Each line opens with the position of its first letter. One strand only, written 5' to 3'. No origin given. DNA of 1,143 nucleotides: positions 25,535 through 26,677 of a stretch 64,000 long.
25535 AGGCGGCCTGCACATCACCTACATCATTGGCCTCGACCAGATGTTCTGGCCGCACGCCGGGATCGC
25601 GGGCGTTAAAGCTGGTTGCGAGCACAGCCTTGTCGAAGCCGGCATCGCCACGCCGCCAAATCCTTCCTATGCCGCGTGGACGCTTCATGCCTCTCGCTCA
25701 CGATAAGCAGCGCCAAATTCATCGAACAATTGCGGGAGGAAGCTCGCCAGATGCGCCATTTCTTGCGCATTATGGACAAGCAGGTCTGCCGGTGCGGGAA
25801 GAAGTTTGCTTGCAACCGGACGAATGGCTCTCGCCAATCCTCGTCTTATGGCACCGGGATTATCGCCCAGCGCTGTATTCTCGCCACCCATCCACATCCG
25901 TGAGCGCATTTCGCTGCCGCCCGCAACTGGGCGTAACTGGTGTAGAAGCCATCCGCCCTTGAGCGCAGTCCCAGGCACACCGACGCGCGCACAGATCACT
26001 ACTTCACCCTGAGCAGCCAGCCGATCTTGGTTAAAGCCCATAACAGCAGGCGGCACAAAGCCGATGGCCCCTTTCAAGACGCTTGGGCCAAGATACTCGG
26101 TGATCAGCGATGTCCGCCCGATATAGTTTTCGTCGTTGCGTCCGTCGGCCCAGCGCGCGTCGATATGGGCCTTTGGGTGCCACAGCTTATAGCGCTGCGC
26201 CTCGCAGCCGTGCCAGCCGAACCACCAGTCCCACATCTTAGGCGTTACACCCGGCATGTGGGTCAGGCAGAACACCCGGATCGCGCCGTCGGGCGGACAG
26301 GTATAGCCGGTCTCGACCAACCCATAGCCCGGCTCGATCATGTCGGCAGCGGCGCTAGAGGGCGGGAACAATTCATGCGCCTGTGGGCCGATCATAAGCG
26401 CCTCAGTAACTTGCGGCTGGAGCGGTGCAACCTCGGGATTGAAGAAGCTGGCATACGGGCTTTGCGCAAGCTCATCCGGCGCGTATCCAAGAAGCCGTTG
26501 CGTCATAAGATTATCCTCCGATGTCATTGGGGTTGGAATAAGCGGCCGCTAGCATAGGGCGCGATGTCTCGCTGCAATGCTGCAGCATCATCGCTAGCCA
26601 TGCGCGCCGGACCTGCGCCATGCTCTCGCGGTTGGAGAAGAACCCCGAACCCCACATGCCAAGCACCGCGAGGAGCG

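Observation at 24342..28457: Candidate undescribed polyphenol/polyketide catabolic module: TetR, PhlG-like hydrolase, BBE-type oxidase and FAH-family hydrolase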

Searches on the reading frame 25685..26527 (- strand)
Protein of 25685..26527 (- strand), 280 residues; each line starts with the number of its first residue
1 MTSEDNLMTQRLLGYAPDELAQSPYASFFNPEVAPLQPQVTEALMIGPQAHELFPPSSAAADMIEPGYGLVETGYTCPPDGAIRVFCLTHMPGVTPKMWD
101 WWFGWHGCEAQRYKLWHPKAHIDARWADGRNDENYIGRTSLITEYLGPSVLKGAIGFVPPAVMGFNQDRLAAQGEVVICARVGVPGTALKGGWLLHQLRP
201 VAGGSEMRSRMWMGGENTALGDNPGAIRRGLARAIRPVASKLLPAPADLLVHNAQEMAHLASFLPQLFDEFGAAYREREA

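Call 4: search_protein_families(library=pfam, proteins=[window:25685-26527:-], max_evalue=0.01)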
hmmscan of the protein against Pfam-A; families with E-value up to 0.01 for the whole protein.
window:25685-26527:- (280 aa): 1 family
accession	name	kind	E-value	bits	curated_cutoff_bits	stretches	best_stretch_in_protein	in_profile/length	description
PF18089.7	DAPG_hydrolase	-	1e-52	179.3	22.7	1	60-268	7-222/223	DAPG hydrolase PhiG domain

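Call 5: search_protein_families(library=ncbifam, proteins=[window:25685-26527:-], max_evalue=0.01)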
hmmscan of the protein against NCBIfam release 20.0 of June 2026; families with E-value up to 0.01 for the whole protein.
window:25685-26527:- (280 aa): 1 family
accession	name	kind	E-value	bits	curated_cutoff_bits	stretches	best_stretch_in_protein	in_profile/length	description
NF047887.1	DHPGHylPhlG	equivalog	1.5e-24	86.7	600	1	18-273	25-291/293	2,4-diacetylphloroglucinol hydrolase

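Call 6: search_solved_structures(query=window:25685-26527:-, max_evalue=0.01, show_alignments=2)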
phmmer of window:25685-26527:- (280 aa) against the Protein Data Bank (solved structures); distinct sequences matched with E-value up to 0.01: 3.
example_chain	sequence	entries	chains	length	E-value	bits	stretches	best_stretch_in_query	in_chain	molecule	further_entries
5xe5_A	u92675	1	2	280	4.8e-42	147.4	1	9-272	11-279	phloretin hydrolase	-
5xey_A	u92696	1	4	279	6.4e-42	147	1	9-272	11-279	phloretin hydrolase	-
3hwp_A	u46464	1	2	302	3.5e-27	98.6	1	20-273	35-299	PhlG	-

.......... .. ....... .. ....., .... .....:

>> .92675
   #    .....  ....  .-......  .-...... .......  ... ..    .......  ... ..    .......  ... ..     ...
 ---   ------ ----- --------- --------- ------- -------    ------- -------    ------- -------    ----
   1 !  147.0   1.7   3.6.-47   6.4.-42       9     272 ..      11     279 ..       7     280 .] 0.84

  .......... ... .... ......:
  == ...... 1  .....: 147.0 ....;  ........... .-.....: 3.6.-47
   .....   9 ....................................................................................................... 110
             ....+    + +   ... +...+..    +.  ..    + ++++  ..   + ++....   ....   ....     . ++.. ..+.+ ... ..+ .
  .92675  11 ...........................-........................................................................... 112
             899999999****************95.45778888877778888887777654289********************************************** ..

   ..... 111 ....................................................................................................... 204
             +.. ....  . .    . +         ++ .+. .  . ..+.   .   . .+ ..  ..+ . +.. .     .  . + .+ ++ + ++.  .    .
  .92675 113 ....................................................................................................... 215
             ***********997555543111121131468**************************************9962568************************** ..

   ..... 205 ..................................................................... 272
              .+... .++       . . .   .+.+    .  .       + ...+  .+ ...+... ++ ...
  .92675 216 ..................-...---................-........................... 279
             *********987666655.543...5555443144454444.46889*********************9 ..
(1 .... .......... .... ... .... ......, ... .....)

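Call 9: find_homologous_proteins(query=window:25685-26527:-, max_evalue=1e-10)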
Query window:25685-26527:- (280 aa): 2037 proteins with E <= 1e-10 among 3719 candidates; the best 120 are listed.
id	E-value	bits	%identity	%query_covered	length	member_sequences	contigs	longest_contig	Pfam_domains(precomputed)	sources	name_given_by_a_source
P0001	2.1e-179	613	95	98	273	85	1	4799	PF18089.8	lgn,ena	-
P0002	1.1e-169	581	91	98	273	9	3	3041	PF18089.8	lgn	-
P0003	2.9e-153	527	82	98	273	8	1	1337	PF18089.8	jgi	-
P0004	4.4e-153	527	80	97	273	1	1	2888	PF18089.8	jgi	jgi:hypothetical protein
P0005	3.8e-152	524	81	98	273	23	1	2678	PF18089.8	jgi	jgi:DAPG hydrolase PhiG domain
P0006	3.5e-151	521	79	97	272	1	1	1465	PF18089.8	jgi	jgi:hypothetical protein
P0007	6.1e-150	516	81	98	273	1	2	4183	PF18089.8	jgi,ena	jgi:hypothetical protein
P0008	6.7e-150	516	80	98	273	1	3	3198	PF18089.8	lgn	-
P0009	9.2e-148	509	80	96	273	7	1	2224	PF18089.8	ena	-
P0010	3.4e-147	507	77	98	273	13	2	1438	PF18089.8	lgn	-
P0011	1.1e-146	506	78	98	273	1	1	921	PF18089.8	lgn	-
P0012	1.2e-146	506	78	98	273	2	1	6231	PF18089.8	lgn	-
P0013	1.5e-146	505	77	98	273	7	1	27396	PF18089.8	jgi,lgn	-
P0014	2.1e-146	505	77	98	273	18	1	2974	PF18089.8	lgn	-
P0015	1.2e-145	502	77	97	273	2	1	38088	PF18089.8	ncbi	-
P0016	2.0e-145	502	79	98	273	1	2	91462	PF18089.8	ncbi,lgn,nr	ncbi:MAG: hypothetical protein GC147_06155 [Porphyrobacter sp.]|nr:hypothetical protein [Porphyrobac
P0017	4.3e-145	501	78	96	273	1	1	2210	PF18089.8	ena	-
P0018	5.1e-144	497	77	97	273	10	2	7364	PF18089.8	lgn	-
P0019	5.5e-144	497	78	98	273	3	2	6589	PF18089.8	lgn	-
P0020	1.2e-143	496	78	98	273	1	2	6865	PF18089.8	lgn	-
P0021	3.7e-143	494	77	98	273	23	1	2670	PF18089.8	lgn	-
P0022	4.2e-143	494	77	98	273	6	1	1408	PF18089.8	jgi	-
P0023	1.2e-142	492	76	96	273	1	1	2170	PF18089.8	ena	-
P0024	7.0e-135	467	72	98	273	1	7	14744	PF18089.8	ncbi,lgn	-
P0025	4.5e-134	464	71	98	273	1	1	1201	PF18089.8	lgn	-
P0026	9.9e-132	457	71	95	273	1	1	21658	PF18089.8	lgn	-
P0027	2.6e-131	455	72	95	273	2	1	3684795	PF18089.8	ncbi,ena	-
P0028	4.7e-131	454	72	95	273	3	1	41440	PF18089.8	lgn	-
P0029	8.8e-129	447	69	98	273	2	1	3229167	PF18089.8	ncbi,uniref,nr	ncbi:DAPG hydrolase family protein [Alterisphingorhabdus coralli]|uniref:DAPG hydrolase PhiG domain-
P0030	9.0e-129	447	75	88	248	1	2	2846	PF18089.8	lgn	-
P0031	1.7e-128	446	71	95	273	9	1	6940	PF18089.8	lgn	-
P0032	5.5e-128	444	70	95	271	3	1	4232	PF18089.8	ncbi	-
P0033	1.5e-127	443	71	95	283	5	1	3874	PF18089.8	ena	-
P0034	1.6e-127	443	68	98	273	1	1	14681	PF18089.8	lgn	-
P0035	3.8e-127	442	70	95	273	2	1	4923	PF18089.8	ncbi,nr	ncbi:MAG: hypothetical protein KJP04_01465 [Arenicella sp.]|nr:hypothetical protein [Arenicella sp.]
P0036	1.1e-125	437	69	95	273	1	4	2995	PF18089.8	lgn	-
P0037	1.3e-125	437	69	95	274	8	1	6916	PF18089.8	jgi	jgi:hypothetical protein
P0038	4.0e-125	435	68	96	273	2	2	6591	PF18089.8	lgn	-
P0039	4.2e-125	435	67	95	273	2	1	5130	PF18089.8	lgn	-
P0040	5.2e-124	431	66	95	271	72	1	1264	PF18089.8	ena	-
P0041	1.8e-123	430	68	95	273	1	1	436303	PF18089.8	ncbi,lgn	-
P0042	8.1e-123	427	67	95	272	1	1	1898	PF18089.8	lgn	-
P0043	8.3e-122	424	68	94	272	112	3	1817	PF18089.8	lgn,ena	-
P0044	2.1e-121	423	67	96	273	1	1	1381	PF18089.8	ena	-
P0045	1.1e-119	417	66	95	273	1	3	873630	PF18089.8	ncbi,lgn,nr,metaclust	ncbi:hypothetical protein NOR53_3129 [gamma proteobacterium NOR5-3]|nr:hypothetical protein NOR53_31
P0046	7.5e-119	414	67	95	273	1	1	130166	PF18089.8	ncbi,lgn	ncbi:MAG: hypothetical protein AAFX52_05045 [Pseudomonadota bacterium]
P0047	2.1e-118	413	65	95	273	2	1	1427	PF18089.8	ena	-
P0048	5.8e-118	411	65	95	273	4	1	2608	PF18089.8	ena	-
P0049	5.9e-118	411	65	98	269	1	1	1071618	PF18089.8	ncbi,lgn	-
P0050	9.1e-118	411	65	95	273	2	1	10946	PF18089.8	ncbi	ncbi:MAG: hypothetical protein AAF225_06490 [Pseudomonadota bacterium]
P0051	2.3e-117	410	64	98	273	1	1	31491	PF18089.8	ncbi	ncbi:MAG: hypothetical protein AAF668_04635 [Pseudomonadota bacterium]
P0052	3.0e-116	406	66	95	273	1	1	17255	PF18089.8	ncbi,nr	ncbi:MAG: hypothetical protein MRY72_01865 [Aquisalinus sp.]|nr:hypothetical protein [Aquisalinus sp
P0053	4.4e-116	405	64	95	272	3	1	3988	PF18089.8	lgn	-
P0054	9.0e-116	404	66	91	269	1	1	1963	PF18089.8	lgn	-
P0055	1.1e-115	404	63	95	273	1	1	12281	PF18089.8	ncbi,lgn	ncbi:MAG: hypothetical protein AAGK66_07190 [Pseudomonadota bacterium]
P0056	6.3e-115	402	63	94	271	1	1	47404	PF18089.8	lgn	-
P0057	2.8e-113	396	64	95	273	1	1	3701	PF18089.8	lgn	-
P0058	3.4e-112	393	64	95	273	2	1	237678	PF18089.8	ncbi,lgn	ncbi:MAG: hypothetical protein AAF608_03920 [Pseudomonadota bacterium]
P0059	3.9e-112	392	62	95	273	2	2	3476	PF18089.8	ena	-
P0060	3.2e-111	389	60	95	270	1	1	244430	PF18089.8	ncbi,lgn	ncbi:MAG: hypothetical protein AAGG55_08615 [Pseudomonadota bacterium]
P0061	4.7e-111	389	62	96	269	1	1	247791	PF18089.8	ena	-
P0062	5.6e-111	389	63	95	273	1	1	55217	PF18089.8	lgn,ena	-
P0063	1.3e-110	387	61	95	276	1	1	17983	PF18089.8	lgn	-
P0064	1.8e-109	384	61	95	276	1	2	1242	PF18089.8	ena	-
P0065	6.2e-107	375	60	95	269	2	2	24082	PF18089.8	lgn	-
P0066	3.5e-105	370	59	95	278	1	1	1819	PF18089.8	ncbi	-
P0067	5.8e-104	366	58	95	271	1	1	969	PF18089.8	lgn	-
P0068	1.3e-103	364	60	94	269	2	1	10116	PF18089.8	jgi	jgi:hypothetical protein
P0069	1.7e-103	364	59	94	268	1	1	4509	PF18089.8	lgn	-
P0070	3.4e-103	363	55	99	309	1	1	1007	PF18089.8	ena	-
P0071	3.4e-103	363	59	95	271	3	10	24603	PF18089.8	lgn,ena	-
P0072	4.9e-103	363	58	95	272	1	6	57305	PF18089.8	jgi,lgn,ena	-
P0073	9.2e-103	362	59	95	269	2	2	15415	PF18089.8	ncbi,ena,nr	ncbi:MAG: hypothetical protein HOC23_24875 [Halieaceae bacterium]|nr:hypothetical protein [Halieacea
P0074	2.6e-102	360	58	93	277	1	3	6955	PF18089.8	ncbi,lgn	-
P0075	3.0e-101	357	56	94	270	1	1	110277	PF18089.8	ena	-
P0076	7.0e-101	355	54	95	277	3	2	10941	PF18089.8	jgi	-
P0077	7.7e-101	355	56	95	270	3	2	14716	PF18089.8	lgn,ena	-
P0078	8.1e-101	355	78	69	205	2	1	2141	PF18089.8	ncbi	ncbi:MAG: hypothetical protein AAGA34_15810, partial [Pseudomonadota bacterium]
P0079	8.2e-101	355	56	95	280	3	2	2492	PF18089.8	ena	-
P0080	2.5e-100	354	56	95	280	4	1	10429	PF18089.8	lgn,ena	-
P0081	5.3e-100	353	58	95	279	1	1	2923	PF18089.8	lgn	-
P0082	1.1e-99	351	58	94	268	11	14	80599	PF18089.8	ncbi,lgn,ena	-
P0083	1.3e-99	351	56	94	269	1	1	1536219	PF18089.8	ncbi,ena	-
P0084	5.4e-99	349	56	94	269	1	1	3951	PF18089.8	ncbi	-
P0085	2.9e-98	347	56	95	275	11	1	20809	PF18089.8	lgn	-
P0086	5.2e-98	346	56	94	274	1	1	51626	PF18089.8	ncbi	ncbi:MAG: hypothetical protein AAGI10_04580 [Pseudomonadota bacterium]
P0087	8.5e-98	345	57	92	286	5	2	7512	PF18089.8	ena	-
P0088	3.7e-97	343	56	95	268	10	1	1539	PF18089.8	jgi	-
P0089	4.4e-97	343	56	93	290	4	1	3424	PF18089.8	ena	-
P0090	5.0e-97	343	56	93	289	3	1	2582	PF18089.8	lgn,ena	-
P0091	7.5e-97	342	59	93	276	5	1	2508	PF18089.8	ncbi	ncbi:MAG: hypothetical protein AAFR50_07550 [Pseudomonadota bacterium]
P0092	2.0e-96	341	56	93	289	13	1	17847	PF18089.8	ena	-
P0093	3.0e-96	340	56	95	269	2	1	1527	PF18089.8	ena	-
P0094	4.5e-96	340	54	94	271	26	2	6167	PF18089.8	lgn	-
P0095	2.5e-95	337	57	93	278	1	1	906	PF18089.8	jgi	jgi:hypothetical protein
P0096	4.9e-95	336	53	97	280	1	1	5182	PF18089.8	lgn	-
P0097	7.2e-95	336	55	94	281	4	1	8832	PF18089.8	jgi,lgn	jgi:hypothetical protein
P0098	8.6e-95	335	54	95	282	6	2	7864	PF18089.8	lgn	-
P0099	3.8e-94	333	55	93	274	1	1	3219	PF18089.8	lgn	-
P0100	9.7e-94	332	54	95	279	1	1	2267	PF18089.8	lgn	-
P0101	1.6e-93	331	55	95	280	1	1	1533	PF18089.8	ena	-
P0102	2.0e-93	331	57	94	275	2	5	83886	PF18089.8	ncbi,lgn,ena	-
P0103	2.1e-93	331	57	93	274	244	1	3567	PF18089.8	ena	-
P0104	2.2e-93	331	57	93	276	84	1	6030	PF18089.8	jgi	-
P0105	5.0e-93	330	54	94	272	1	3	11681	PF18089.8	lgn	-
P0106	6.0e-93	329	57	94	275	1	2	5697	PF18089.8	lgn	-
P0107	6.6e-93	329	53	93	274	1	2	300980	PF18089.8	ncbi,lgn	ncbi:MAG: hypothetical protein AAGJ34_00035 [Pseudomonadota bacterium]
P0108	6.8e-93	329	57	93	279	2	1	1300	PF18089.8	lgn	-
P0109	4.1e-92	327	53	95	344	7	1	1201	PF13561.13,PF18089.8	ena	-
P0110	4.1e-92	327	57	93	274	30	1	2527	PF18089.8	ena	-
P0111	5.1e-92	326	58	94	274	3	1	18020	PF18089.8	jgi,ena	-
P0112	5.3e-92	326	55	93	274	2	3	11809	PF18089.8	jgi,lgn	jgi:hypothetical protein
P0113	6.3e-92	326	57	93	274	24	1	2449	PF18089.8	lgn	-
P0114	6.6e-92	326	53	95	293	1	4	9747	PF18089.8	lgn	-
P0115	1.5e-91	325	56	93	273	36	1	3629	PF18089.8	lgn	-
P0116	2.0e-91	324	55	94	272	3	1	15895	PF18089.8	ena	-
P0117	2.1e-91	324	56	93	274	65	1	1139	PF18089.8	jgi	-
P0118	2.3e-91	324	55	95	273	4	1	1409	PF18089.8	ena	-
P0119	4.4e-91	323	53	94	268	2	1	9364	PF18089.8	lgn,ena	-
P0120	5.7e-91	323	56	93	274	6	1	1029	PF18089.8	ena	-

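Call 11: find_related_loci(query=A1, collection=genome_contigs, flank=10000)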
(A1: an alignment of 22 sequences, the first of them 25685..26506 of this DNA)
Query A1 (273 aa) in genome_contigs; peptide patterns used: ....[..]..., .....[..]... (x = any residue, [..] = any of these).
599 stretches matched a pattern (row limit reached: there are more); 550 encode a relative of the query (tblastn E <= 1e-3); the best 80 are kept; 80 distinct loci.
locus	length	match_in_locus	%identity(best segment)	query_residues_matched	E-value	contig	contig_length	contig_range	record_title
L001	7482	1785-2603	94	1-273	2e-171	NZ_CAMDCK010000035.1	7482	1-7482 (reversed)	MAG: Sphingorhabdus sp. EL138 isolate MiE-14oct19-170 MiE-14oct19-C17177, whole genome shotgun sequence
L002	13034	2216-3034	81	1-273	5e-150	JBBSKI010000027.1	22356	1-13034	MAG: Sphingomonadales bacterium isolate LS4_metabat2.286 LS4_metabat2.286_K_1044014_L_22356_cov_28.1542, whole genome sh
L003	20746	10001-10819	82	1-273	1e-149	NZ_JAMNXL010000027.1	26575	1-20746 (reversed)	MAG: Erythrobacter sp. isolate gw_gwSRR_metabat.9 gw_C352, whole genome shotgun sequence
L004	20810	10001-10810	79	1-270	4e-146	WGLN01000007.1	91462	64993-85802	MAG: Porphyrobacter sp. isolate RI_32 c_000000120861, whole genome shotgun sequence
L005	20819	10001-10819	76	1-273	2e-145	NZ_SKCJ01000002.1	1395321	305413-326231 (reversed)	Parerythrobacter lutipelagi strain GH1-16 contig2, whole genome shotgun sequence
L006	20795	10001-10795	73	1-265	1e-133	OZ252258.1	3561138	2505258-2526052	MAG: Erythrobacter sp. isolate 9b738c14-747b-43ec-9f63-e9a0436dce42 genome assembly, chromosome: 1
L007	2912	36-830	73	1-265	2e-138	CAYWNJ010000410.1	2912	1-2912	MAG TPA_asm: uncultured Rhodobacterales bacterium isolate SRP135972_co1_108 genome assembly, contig: NODE_64940_length_2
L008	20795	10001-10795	69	1-265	1e-127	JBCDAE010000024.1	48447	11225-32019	MAG: Pseudomonadota bacterium isolate P01_F01_bin.51 k141_3402672_length_48447_cov_15.9998, whole genome shotgun sequenc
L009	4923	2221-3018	70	1-266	1e-128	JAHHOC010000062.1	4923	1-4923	MAG: Arenicella sp. isolate HDS-6 SC9685-86-88_k127_1073613, whole genome shotgun sequence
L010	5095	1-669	83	51-273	3e-126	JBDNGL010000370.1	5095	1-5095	MAG: Opitutaceae bacterium isolate concoct.190.WLB k141_2027146, whole genome shotgun sequence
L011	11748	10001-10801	66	1-267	1e-124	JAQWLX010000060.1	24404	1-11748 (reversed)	MAG: Halieaceae bacterium isolate cluster2_bin.138 k141_3329895, whole genome shotgun sequence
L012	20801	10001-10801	66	1-267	5e-121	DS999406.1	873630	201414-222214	gamma proteobacterium NOR5-3 scf_1108854218890 genomic scaffold, whole genome shotgun sequence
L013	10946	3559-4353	65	1-265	4e-119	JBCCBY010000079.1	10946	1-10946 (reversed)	MAG: Pseudomonadota bacterium isolate P01_A01_bin.46 k141_243769_length_10946_cov_10.0000, whole genome shotgun sequence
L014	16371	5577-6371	66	1-265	5e-118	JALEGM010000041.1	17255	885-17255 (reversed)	MAG: Aquisalinus sp. isolate CC_bin13 k97_32615, whole genome shotgun sequence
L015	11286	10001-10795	63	1-265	6e-117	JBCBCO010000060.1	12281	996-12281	MAG: Pseudomonadota bacterium isolate J06595_2 NODE_60_length_12281_cov_4.576614, whole genome shotgun sequence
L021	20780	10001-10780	56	6-265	3e-94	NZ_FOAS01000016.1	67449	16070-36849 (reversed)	Atopomonas hussainii strain JCM 19513, whole genome shotgun sequence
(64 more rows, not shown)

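Call 34: search_solved_structures(query=A1, max_evalue=0.01, show_alignments=3)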
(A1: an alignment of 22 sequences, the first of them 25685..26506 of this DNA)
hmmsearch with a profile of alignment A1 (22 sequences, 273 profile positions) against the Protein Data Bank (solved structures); distinct sequences matched with E-value up to 0.01: 3.
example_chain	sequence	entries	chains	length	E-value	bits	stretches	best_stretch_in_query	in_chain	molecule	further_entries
5xe5_A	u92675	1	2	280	4.4e-48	167.1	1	10-266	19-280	phloretin hydrolase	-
5xey_A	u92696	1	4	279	1.1e-47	165.9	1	10-265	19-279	phloretin hydrolase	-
3hwp_A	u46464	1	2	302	3.7e-37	131.3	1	10-266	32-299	PhlG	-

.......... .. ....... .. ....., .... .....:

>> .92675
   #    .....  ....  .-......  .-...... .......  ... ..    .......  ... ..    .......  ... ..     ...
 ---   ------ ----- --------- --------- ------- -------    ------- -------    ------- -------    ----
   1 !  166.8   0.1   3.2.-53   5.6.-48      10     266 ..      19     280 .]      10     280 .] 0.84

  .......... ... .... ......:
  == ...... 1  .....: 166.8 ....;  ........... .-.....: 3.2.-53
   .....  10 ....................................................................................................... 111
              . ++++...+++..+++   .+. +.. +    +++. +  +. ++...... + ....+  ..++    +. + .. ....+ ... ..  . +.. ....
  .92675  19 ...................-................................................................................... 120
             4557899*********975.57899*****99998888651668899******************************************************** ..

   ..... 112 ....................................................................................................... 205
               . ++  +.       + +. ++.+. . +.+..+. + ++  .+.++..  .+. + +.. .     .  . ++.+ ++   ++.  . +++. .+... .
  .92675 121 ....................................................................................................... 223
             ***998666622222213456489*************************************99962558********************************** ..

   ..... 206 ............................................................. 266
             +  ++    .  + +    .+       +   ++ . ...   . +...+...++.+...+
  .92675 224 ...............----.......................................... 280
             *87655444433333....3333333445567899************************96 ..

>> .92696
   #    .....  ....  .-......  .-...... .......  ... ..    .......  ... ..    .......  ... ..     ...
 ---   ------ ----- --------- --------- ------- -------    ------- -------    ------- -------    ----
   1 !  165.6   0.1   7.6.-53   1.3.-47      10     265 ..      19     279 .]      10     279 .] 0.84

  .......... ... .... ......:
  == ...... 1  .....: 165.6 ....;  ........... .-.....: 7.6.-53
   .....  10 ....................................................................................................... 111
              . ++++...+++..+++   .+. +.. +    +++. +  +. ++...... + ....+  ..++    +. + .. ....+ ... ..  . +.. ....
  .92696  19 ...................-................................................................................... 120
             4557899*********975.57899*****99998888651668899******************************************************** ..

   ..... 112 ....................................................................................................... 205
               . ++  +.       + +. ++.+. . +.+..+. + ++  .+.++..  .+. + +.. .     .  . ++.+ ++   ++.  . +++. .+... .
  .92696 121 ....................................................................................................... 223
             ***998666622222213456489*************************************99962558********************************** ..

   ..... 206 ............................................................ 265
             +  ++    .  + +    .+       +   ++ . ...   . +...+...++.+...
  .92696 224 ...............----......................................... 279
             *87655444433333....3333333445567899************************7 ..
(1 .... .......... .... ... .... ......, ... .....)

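Call 43: find_encoding_contigs(protein=P0045, flank=8000, max_places=1)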
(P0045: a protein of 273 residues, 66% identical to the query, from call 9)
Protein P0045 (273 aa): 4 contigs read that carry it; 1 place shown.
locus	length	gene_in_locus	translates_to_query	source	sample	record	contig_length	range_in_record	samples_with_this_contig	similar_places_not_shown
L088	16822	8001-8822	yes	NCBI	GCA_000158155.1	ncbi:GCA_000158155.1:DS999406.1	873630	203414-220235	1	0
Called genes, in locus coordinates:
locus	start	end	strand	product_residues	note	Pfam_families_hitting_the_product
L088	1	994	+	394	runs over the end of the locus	PF08933:PrnB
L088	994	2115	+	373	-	PF00266:Aminotran_5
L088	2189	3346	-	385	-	PF00149:Metallophos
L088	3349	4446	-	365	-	-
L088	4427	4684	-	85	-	-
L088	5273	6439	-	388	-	PF01734:Patatin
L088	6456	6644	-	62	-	PF13396:PLDc_N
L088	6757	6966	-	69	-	PF03831:YjdM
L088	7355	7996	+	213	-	PF00440:TetR_N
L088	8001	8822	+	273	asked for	PF18089:DAPG_hydrolase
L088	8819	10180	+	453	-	PF01565:FAD_binding_4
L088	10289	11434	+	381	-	PF01557:FAA_hydrolase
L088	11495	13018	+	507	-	PF00884:Sulfatase, PF01663:Phosphodiest (faint)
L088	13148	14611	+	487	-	PF00083:Sugar_tr, PF03137:OATP (faint), PF07690:MFS_1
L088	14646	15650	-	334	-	PF01590:GAF, PF13185:GAF_2 (weak), PF00990:GGDEF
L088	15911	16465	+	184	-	-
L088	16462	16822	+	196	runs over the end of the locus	-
